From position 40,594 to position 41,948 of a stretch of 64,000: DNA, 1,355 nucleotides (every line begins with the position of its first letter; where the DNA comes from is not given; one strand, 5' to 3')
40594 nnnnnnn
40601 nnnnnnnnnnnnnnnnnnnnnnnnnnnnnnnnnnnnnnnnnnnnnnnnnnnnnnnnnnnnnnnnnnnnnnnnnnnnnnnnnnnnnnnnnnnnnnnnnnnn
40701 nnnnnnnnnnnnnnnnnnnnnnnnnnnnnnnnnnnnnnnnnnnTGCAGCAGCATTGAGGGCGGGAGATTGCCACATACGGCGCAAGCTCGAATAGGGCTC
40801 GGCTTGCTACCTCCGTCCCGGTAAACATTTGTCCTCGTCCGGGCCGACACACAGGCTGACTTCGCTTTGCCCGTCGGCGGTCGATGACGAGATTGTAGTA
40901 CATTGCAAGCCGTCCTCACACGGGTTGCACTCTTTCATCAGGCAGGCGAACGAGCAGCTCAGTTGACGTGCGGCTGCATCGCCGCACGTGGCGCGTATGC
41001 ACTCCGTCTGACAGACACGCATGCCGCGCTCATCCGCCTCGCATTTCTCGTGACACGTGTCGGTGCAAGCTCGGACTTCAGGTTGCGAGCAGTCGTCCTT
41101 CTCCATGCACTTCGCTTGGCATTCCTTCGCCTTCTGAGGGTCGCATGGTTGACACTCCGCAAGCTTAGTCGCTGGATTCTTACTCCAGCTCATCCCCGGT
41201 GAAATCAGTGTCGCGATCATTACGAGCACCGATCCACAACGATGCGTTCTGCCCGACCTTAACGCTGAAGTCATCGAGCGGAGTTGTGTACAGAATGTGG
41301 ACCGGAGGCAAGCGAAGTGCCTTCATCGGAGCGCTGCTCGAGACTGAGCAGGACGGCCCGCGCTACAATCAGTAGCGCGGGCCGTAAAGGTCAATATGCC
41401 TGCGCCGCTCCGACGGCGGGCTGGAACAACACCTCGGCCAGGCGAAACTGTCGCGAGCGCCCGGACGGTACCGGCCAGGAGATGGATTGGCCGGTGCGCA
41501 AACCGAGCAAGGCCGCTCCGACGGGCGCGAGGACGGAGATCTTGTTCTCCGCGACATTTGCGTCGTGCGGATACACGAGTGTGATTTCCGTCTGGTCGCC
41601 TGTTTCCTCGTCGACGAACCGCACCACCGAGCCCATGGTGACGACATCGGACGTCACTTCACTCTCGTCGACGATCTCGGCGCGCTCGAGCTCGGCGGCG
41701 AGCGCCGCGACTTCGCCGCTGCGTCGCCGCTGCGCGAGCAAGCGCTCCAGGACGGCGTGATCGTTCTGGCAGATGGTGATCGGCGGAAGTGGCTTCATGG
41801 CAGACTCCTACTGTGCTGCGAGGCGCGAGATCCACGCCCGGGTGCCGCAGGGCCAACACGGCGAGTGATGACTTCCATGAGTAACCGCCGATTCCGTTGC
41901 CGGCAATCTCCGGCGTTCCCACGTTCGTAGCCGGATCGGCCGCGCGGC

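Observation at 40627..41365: Lower-GC 0.57-kb insert encoding an 18-cysteine secreted protein, bracketed by a duplicated 3' end of the MoxR gene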

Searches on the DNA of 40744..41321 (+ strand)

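Call 80: search_dna_similar(query=window:40744-41321:+, collection=plasmids, mode=distant, max_rows=5)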
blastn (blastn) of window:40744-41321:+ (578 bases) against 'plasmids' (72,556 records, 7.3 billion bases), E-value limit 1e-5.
No match.

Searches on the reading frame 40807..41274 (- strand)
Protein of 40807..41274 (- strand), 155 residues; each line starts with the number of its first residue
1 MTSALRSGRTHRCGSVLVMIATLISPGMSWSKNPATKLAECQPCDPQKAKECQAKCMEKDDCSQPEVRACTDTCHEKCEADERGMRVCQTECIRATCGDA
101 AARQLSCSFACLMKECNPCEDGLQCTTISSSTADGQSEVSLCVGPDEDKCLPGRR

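Call 5: search_protein_families(library=pfam, proteins=[window:40807-41274:-], max_evalue=1)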
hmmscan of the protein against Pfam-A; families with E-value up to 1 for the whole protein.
window:40807-41274:- (155 aa): 0 families

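Call 8: find_homologous_proteins(query=window:40807-41274:-, max_evalue=0.01)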
Query window:40807-41274:-: 10 candidates shared short words with the query, none scored E <= 0.01.

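Call 13: find_encoding_contigs(protein=window:40807-41274:-, flank=10000)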
Protein window:40807-41274:- (155 aa): no gene with exactly this product is on record in the collection.

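Call 18: search_protein_families(library=ncbifam, proteins=[window:40807-41274:-], max_evalue=1)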
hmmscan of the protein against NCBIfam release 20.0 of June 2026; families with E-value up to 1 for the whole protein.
window:40807-41274:- (155 aa): 1 family
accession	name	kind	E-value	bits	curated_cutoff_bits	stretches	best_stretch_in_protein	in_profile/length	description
NF033804.1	Streccoc_I_II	equivalog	0.0074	13.7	1500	1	31-93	53-114/1551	antigen I/II family LPXTG-anchored adhesin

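Call 27: find_related_loci(query=window:40807-41274:-, collection=metagenome_contigs, flank=6000)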
Query window:40807-41274:- (155 aa) in metagenome_contigs; peptide patterns used: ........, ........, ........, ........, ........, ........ (x = any residue, [..] = any of these).
93 stretches matched a pattern, but none encodes a relative of the query by tblastn (E <= 1e-3).

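Call 28: find_related_loci(query=window:40807-41274:-, collection=viral_contigs, flank=6000)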
Query window:40807-41274:- (155 aa) in viral_contigs; peptide patterns used: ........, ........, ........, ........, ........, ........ (x = any residue, [..] = any of these).
1 stretches matched a pattern, but none encodes a relative of the query by tblastn (E <= 1e-3).
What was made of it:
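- Tried and rejected: Searched with the word-indexed 5.8-billion protein database (none, call 8), exact-sequence look-up (none, call 13) and back-translated scans of metagenome and viral contigs (none, calls 27, 28).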

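Call 35: search_protein_representatives(protein=window:40807-41274:-)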
Query: 155 residues. Proteins with E-value up to 0.001 (for the whole library): 1; up to 1e-10: 1; up to 1e-30: 0. The best 1 are listed.
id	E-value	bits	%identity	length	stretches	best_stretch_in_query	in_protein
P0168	2.1e-27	112.3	77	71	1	85-154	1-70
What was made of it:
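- On Homology-facilitated illegitimate recombination / C-terminal displacement: No contig with moxR - s1 - Cys gene was found apart from the window's own population (calls 8, 13, 27, 35).
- Tried and rejected: Exhaustive HMMER over 1.84 billion representatives gave one hit, P0168 (call 35).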

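Call 37: find_encoding_contigs(protein=P0168, flank=10000)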
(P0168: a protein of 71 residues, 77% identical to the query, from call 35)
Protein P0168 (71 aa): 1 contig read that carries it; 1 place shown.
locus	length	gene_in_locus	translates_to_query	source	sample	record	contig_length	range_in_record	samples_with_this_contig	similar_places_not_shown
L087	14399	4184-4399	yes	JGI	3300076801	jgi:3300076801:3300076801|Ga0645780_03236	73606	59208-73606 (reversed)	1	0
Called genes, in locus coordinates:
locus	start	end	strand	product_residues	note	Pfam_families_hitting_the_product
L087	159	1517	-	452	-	-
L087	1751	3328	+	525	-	PF07995:GSDH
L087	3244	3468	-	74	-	-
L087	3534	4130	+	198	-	-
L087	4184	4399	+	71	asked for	-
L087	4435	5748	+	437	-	-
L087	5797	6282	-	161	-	PF02082:Rrf2, PF08279:HTH_11 (weak)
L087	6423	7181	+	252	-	PF13442:Cytochrome_CBB3 (faint), PF00034:Cytochrom_C (faint), PF02433:FixO (faint)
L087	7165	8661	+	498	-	PF00034:Cytochrom_C (weak), PF13442:Cytochrome_CBB3, PF07732:Cu-oxidase_3, PF07731:Cu-oxidase_2, PF00394:Cu-oxidase, PF07731:Cu-oxidase_2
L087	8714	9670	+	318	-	PF07731:Cu-oxidase_2 (weak), PF07732:Cu-oxidase_3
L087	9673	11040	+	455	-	PF19335:HMBD, PF25954:Beta-barrel_RND_2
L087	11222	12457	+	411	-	PF00873:ACR_tran (weak)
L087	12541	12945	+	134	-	PF00873:ACR_tran (weak)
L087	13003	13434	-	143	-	-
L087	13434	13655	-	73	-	-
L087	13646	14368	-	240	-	-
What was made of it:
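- Closest known: Cysteine-rich helical proteins: vanabins. Same: In L087 the homologue sits beside a copper-oxidase and efflux cluster (call 37).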

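Call 53: predict_structure(protein=window:40807-41274:-)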
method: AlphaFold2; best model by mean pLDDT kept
length: 155 residues; sequences in the alignment: 1
mean_pLDDT: 52.4   pTM: 0.34
mean pLDDT of the five models: 52.4, 50.7, 48.4, 46.4, 43.4
residues with pLDDT >= 90: 0; 70-90: 30; 50-70: 39; < 50: 86
segments of 3 or more residues with pLDDT < 50: 1-8, 10-19, 21-59, 110-122, 146-155
pLDDT, mean of each block of 10 residues (from residue 1): 44 45 44 34 41 46 71 76 75 70 53 43 53 52 48 36
secondary structure, 60 per line:
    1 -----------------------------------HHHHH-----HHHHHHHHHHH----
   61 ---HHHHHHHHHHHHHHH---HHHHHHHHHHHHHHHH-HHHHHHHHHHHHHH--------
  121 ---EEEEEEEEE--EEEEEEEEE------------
elements in order: H36-40 H46-56 H64-78 H82-97 H99-112 E124-132 E135-143

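Call 61: fold_search(model_id=the predicted structure, library=pdb)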
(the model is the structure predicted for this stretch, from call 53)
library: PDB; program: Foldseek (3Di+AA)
matches with E <= 10: 127; with E <= 0.001: 0
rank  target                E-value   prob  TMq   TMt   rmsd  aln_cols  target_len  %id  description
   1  1o5o_A                1.3e+00  0.16  0.17  0.13  10.5        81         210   10  Crystal structure of Uracil phosphoribosyltransferase (TM0721) from Thermotoga maritima at 2.30 A resolution (released 2003-10-14)
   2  1v9s_B                1.5e+00  0.16  0.18  0.14  10.5        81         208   12  Crystal structure of TT0130 protein from Thermus thermophilus HB8 (released 2005-03-29)
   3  5e38_C                1.8e+00  0.14  0.18  0.14   9.9        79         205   14  Structural basis of mapping the spontaneous mutations with 5-flourouracil in uracil phosphoribosyltransferase from Myc (released 2015-10-21)
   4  1v9s_A                1.9e+00  0.15  0.18  0.15  10.4        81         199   12  Crystal structure of TT0130 protein from Thermus thermophilus HB8 (released 2005-03-29)
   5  1v9s_D                2.1e+00  0.14  0.18  0.15  10.4        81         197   12  Crystal structure of TT0130 protein from Thermus thermophilus HB8 (released 2005-03-29)
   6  2ehj_A                2.5e+00  0.12  0.16  0.13  10.5        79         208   13  Structure of Uracil phosphoribosyl transferase (released 2008-03-11)
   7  1o5o_B                2.5e+00  0.12  0.17  0.14  10.5        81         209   10  Crystal structure of Uracil phosphoribosyltransferase (TM0721) from Thermotoga maritima at 2.30 A resolution (released 2003-10-14)
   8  6wn8_A                2.5e+00  0.11  0.17  0.14  11.1        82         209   13  2.70 Angstrom Resolution Crystal Structure of Uracil Phosphoribosyl Transferase from Klebsiella pneumoniae (released 2020-05-06)
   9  6wn8_C                3.0e+00  0.10  0.17  0.14  11.0        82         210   13  2.70 Angstrom Resolution Crystal Structure of Uracil Phosphoribosyl Transferase from Klebsiella pneumoniae (released 2020-05-06)
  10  6wn8_D                3.1e+00  0.10  0.17  0.14  10.2        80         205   14  2.70 Angstrom Resolution Crystal Structure of Uracil Phosphoribosyl Transferase from Klebsiella pneumoniae (released 2020-05-06)
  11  2e55_A                3.1e+00  0.10  0.16  0.13  10.2        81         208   11  Structure of AQ2163 protein from Aquifex aeolicus (released 2008-01-01)
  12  8ssg_A                3.1e+00  0.06  0.13  0.11  10.0        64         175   20  Minimal protein-only/RNA-free Ribonuclease P from Hydrogenobacter thermophilus (released 2023-10-18)
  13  4ixj_B                3.1e+00  0.06  0.14  0.10  15.4        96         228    6  The structure of PilJ, a Type IV pilin from Clostridium difficile (released 2014-01-01)
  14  7pe4                  3.1e+00  0.04  0.11  0.08   9.8        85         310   13  Crystal structure of Mycobacterium hassiacum glucosyl-3-phosphoglycerate synthase at pH 5.5 in complex with UDP-glucose (released 2023-02-22)
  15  4bsz_A                3.3e+00  0.18  0.15  0.13   5.8        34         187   15  Crystal Structure of the Yeast Ribosomal Protein Rps3 in Complex with its Chaperone Yar1 (released 2013-09-04)
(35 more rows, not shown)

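Call 73: search_protein_families(library=phrogs, proteins=[window:40807-41274:-, L087:4435-5748:+], max_evalue=0.01)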
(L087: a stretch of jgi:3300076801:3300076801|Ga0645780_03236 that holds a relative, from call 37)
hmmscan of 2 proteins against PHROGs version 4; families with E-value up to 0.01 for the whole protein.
window:40807-41274:- (155 aa): 0 families

L087:4435-5748:+ (437 aa): 0 families

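Call 74: search_protein_families(library=pfam, proteins=[L087:4435-5748:+, L087:4058-4399:+], max_evalue=0.1)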
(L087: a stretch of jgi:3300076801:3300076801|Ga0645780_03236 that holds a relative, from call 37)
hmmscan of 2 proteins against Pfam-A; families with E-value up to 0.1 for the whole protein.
L087:4435-5748:+ (437 aa): 0 families

L087:4058-4399:+ (113 aa): 1 family
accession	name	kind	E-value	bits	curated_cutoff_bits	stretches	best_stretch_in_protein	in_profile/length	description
PF11437.13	Vanabin-2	-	0.053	14.1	25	1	32-85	1-52/93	Vanadium-binding protein 2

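Call 81: search_dna_similar(query=window:40807-41274:-, collection=phages, mode=protein, max_rows=5, max_evalue=0.001)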
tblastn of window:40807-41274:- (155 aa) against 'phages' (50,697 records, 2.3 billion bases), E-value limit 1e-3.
No match.
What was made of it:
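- On Site-specific integrative element / CIME: Nothing was found in plasmids, phages, viral contigs or metagenome contigs (calls 27, 28, 80, 81).
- No copy in plasmid, phage, viral or metagenome collections (calls 27, 28, 80, 81).
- Tried and rejected: No match (calls 28, 73, 80, 81).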

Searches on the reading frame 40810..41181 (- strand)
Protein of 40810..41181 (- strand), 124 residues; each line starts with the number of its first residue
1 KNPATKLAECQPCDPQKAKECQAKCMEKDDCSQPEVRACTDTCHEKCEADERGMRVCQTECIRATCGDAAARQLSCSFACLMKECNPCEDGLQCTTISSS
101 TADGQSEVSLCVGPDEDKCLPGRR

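Call 59: search_solved_structures(query=window:40810-41181:-, max_evalue=10, show_alignments=3)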
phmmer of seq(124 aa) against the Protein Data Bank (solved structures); distinct sequences matched with E-value up to 10: 1.
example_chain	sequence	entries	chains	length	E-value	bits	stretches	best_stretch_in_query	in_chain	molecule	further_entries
1ss3_A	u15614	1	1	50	0.071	16.5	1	35-63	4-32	Pollen allergen Ole e 6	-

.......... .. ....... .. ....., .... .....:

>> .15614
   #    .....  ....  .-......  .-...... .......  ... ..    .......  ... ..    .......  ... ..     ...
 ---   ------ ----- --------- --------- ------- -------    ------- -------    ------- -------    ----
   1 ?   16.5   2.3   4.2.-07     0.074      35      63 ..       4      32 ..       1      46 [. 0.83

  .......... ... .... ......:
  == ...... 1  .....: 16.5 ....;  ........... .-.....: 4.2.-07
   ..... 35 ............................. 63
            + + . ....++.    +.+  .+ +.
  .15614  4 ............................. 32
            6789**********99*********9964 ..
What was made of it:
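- Closest known: Cysteine-rich helical proteins: vanabins. Different: Ole e 6 gives E 0.07 (call 59).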

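Call 86: search_protein_families(library=pfam, proteins=[window:40810-41181:-], max_evalue=10)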
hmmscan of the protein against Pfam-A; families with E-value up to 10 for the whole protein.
seq(124 aa): 0 families

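Call 87: predict_structure(protein=window:40810-41181:-)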
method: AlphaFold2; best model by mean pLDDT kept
length: 124 residues; sequences in the alignment: 1
mean_pLDDT: 54.2   pTM: 0.40
mean pLDDT of the five models: 54.2, 52.1, 50.7, 49.9, 47.0
residues with pLDDT >= 90: 0; 70-90: 9; 50-70: 72; < 50: 43
segments of 3 or more residues with pLDDT < 50: 1-13, 79-87, 116-124
pLDDT, mean of each block of 10 residues (from residue 1): 38 48 50 63 68 68 60 48 45 58 59 51 34
secondary structure, 60 per line:
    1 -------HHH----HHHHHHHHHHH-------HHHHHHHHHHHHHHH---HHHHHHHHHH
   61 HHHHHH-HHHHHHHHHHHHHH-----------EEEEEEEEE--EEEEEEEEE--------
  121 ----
elements in order: H15-25 H33-47 H51-66 H68-81 E93-101 E104-112
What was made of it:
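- Closest known: Cysteine-rich helical proteins: vanabins. Different: The structure model is too weak to compare folds (calls 53, 61, 87).
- AlphaFold confidence is low, pLDDT 52-54 (calls 53, 87).
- Tried and rejected: A Foldseek search of the PDB gave nothing below E = 1 (calls 53, 61, 87).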

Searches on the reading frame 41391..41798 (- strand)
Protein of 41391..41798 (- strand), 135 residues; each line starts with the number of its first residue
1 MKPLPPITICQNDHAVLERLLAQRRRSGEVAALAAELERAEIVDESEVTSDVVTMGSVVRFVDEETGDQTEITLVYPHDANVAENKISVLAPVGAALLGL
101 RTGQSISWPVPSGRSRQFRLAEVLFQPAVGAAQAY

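Call 5: search_protein_families(library=pfam, proteins=[window:41391-41798:-], max_evalue=1)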
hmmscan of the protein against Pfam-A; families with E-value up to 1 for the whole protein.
window:41391-41798:- (135 aa): 2 families
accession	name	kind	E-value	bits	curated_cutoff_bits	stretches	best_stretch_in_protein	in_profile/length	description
PF01272.25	GreA_GreB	-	1.8e-23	82.7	26.9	1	49-123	2-75/77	Transcription elongation factor, GreA/GreB, C-term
PF14760.11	Rnk_N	-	1.7e-07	32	23.7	1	5-43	1-41/41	Rnk N-terminus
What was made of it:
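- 41391..41798 (-): rnk (GreA/GreB-family regulator), the first gene of the 7.1-kb accessory block. Pfam GreA_GreB and Rnk_N (call 5).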

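Call 14: find_encoding_contigs(protein=window:41391-41798:-, flank=10000)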
Protein window:41391-41798:- (135 aa): 2 contigs read that carry it; 2 places shown.
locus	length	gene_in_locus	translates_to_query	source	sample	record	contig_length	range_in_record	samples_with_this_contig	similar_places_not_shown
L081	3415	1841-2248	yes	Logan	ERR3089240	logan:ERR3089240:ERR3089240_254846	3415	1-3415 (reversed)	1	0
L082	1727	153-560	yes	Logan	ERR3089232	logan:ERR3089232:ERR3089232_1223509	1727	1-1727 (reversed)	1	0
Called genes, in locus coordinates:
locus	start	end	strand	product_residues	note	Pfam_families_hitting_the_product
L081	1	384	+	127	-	?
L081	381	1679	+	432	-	PF26769:HAMP_PhoQ, PF02518:HATPase_c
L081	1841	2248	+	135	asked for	PF14760:Rnk_N (weak), PF01272:GreA_GreB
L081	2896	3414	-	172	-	?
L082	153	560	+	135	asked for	PF14760:Rnk_N (weak), PF01272:GreA_GreB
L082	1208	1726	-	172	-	?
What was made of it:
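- The gene caller behind the protein databases did not call the ORF in identical contigs (calls 13, 14).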

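Call 34: find_homologous_proteins(query=window:41391-41798:-, max_evalue=1e-30)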
Query window:41391-41798:- (135 aa): 47 proteins with E <= 1e-30 among 2961 candidates.
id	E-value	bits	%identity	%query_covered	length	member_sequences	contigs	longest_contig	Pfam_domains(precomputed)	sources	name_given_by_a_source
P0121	9.7e-79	279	99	100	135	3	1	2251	PF01272.26,PF14760.12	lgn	-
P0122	1.1e-66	240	86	99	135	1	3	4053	PF01272.26,PF14760.12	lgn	-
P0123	1.3e-42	163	61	99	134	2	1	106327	PF01272.26,PF14760.12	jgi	-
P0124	7.4e-42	160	63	94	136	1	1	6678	PF01272.26,PF14760.12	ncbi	-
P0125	6.6e-40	154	60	99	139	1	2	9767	PF01272.26,PF14760.12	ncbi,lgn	-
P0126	3.1e-39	152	64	92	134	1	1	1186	PF01272.26,PF14760.12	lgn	-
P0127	9.2e-35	137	54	93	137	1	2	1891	PF01272.26,PF14760.12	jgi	jgi:regulator of nucleoside diphosphate kinase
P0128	1.2e-34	137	53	97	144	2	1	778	PF01272.26,PF14760.12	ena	-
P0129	4.7e-33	132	52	94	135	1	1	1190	PF01272.26,PF14760.12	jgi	jgi:regulator of nucleoside diphosphate kinase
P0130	5.1e-33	132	63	66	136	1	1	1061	PF01272.26,PF14760.12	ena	-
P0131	5.5e-33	132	51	94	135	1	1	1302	PF01272.26,PF14760.12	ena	-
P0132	1.2e-32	131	55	92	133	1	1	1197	PF01272.26,PF14760.12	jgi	jgi:regulator of nucleoside diphosphate kinase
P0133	1.2e-32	131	51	99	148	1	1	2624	PF01272.26,PF14760.12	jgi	jgi:regulator of nucleoside diphosphate kinase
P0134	1.5e-32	130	53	92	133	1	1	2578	PF01272.26,PF14760.12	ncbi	-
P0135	2.2e-32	130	50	94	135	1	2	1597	PF01272.26,PF14760.12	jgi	jgi:regulator of nucleoside diphosphate kinase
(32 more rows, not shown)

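Call 38: find_encoding_contigs(protein=P0122, flank=10000)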
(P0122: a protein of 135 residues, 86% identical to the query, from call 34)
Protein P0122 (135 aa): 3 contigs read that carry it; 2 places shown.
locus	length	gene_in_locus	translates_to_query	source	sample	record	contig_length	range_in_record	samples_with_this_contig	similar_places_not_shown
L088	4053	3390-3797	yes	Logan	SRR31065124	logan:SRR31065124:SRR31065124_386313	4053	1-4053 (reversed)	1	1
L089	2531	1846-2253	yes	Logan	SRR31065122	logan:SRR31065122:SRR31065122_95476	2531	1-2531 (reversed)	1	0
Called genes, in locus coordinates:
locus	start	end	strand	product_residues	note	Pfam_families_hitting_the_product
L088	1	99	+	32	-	?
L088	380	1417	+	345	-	PF03741:TerC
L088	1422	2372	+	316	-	PF09995:MPAB_Lcp_cat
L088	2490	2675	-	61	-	-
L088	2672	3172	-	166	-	PF19502:DUF6036 (faint)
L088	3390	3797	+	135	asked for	PF14760:Rnk_N (weak), PF01272:GreA_GreB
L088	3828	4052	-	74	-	?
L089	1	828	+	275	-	?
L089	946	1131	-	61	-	-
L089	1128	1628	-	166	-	PF19502:DUF6036 (faint)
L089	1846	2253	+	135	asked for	PF14760:Rnk_N (weak), PF01272:GreA_GreB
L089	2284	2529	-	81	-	?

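Call 68: find_encoding_contigs(protein=P0121, flank=10000, max_places=6)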
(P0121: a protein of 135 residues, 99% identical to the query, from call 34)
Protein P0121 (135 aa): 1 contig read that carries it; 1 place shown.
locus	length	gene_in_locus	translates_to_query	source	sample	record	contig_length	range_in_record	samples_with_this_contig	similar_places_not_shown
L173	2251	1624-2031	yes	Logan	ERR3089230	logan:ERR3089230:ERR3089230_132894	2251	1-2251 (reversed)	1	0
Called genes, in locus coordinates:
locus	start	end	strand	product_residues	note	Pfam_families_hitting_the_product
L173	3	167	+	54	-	?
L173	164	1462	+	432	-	PF26769:HAMP_PhoQ, PF02518:HATPase_c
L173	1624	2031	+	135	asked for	PF14760:Rnk_N (weak), PF01272:GreA_GreB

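Call 74: search_protein_families(library=pfam, proteins=[L088:2672-3172:-, L088:2490-2675:-], max_evalue=0.1)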
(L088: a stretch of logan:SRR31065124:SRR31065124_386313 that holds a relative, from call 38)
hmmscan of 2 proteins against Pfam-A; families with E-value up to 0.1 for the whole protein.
L088:2672-3172:- (166 aa): 6 families
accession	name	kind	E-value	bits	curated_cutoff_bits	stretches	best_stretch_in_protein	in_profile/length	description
PF19502.5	DUF6036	-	1.8e-06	28.3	23.6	1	13-155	12-117/164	Nucleotidyltransferase of unknown function (DUF6036)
PF08843.17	AbiEii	-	0.00031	21.2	22.5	1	18-158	15-170/238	Nucleotidyl transferase AbiEii toxin, Type IV TA system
PF09970.15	DUF2204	-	0.00061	19.9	20.3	0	117-162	105-150/181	Nucleotidyl transferase of unknown function (DUF2204)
PF14907.12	NTP_transf_5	-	0.0049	16.9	31.2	1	4-84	60-124/249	Uncharacterised nucleotidyltransferase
PF10706.15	Aminoglyc_resit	-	0.017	15.7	21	1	5-62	3-60/149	Aminoglycoside-2''-adenylyltransferase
PF01909.29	NTP_transf_2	-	0.045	14.6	21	0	4-65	4-47/93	Nucleotidyltransferase domain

L088:2490-2675:- (61 aa): 0 families
